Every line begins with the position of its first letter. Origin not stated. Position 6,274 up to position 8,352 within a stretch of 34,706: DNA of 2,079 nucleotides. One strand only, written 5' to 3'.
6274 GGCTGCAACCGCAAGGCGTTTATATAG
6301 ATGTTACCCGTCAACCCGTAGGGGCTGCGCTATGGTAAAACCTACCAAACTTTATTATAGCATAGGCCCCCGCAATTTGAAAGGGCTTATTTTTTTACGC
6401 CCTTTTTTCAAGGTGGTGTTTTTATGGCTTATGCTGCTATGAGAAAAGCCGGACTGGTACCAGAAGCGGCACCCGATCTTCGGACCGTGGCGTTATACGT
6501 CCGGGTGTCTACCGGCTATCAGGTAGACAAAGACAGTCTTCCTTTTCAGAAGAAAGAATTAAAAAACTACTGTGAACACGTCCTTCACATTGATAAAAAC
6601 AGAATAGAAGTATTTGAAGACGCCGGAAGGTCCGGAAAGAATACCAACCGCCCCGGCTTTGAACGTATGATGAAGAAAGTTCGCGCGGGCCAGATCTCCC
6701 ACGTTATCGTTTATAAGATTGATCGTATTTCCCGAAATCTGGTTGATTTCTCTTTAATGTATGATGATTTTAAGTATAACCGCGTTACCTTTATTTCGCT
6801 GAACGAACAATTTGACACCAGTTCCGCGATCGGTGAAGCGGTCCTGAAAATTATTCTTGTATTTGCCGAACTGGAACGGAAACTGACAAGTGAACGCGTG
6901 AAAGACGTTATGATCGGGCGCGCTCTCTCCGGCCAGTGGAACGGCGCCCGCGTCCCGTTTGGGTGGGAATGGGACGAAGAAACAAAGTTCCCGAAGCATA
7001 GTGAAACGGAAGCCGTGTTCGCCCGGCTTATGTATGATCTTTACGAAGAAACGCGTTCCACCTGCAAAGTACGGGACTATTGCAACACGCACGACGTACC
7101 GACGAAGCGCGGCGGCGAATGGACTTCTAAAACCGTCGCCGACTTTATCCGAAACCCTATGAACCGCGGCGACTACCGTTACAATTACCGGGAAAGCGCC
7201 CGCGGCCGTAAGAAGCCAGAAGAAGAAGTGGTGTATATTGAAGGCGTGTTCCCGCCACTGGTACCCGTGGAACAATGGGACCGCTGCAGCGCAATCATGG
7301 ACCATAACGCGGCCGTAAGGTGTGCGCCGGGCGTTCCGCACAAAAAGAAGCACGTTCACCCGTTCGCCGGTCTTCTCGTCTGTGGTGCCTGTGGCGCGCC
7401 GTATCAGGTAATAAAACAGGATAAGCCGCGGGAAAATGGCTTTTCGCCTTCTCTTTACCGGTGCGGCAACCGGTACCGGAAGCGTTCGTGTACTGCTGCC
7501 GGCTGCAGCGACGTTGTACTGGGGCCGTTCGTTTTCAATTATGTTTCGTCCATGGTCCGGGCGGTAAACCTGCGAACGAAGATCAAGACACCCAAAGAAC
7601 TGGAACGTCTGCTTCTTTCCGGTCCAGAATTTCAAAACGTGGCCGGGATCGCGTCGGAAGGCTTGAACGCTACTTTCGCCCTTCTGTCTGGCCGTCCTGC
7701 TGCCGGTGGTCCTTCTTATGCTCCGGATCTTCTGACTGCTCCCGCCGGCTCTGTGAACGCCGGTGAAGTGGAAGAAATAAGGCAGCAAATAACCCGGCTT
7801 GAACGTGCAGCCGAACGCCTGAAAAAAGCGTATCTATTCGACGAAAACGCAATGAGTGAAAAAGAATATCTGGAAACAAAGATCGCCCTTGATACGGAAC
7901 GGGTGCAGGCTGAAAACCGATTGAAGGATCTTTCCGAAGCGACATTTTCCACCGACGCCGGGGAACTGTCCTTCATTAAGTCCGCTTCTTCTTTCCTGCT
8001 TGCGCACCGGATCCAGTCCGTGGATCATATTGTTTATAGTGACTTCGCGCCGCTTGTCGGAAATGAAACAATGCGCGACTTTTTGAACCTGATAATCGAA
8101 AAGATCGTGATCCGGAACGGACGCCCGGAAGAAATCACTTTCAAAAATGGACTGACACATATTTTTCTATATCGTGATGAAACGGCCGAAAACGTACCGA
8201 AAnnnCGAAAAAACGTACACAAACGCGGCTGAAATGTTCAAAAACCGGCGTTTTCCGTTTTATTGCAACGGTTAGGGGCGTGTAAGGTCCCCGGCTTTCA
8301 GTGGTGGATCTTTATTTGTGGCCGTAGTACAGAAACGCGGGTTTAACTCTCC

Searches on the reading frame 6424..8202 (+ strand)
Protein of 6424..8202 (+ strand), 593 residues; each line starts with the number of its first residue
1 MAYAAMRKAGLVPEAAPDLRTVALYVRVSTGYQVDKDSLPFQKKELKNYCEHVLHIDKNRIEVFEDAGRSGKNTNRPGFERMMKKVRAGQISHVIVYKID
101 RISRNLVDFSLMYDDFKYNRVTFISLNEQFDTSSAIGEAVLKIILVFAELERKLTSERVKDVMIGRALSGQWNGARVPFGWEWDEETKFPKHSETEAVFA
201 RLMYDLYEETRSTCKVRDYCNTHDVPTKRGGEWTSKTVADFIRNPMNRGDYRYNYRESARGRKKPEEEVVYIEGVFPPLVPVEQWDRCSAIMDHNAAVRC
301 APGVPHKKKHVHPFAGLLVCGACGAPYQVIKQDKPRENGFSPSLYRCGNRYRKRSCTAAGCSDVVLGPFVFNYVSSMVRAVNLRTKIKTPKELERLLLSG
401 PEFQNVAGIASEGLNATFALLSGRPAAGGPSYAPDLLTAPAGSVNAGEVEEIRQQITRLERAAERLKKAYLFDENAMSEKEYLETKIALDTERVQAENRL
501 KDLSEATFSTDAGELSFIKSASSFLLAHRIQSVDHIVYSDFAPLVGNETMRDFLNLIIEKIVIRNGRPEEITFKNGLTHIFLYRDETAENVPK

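Call 30: search_protein_families(library=pfam, proteins=[window:6424-8202:+], max_evalue=0.01)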
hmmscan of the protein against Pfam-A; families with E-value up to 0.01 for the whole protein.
window:6424-8202:+ (593 aa): 3 families
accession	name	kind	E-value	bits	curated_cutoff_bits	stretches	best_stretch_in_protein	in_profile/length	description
PF00239.26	Resolvase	-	3e-35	121.9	23.3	1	22-172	1-145/145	Resolvase, N terminal domain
PF07508.19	Recombinase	-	7.5e-19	68.3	21.1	1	195-294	2-101/102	Recombinase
PF13408.12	Zn_ribbon_recom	-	4.1e-09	37.1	25.3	1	313-372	1-55/58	Recombinase zinc beta ribbon domain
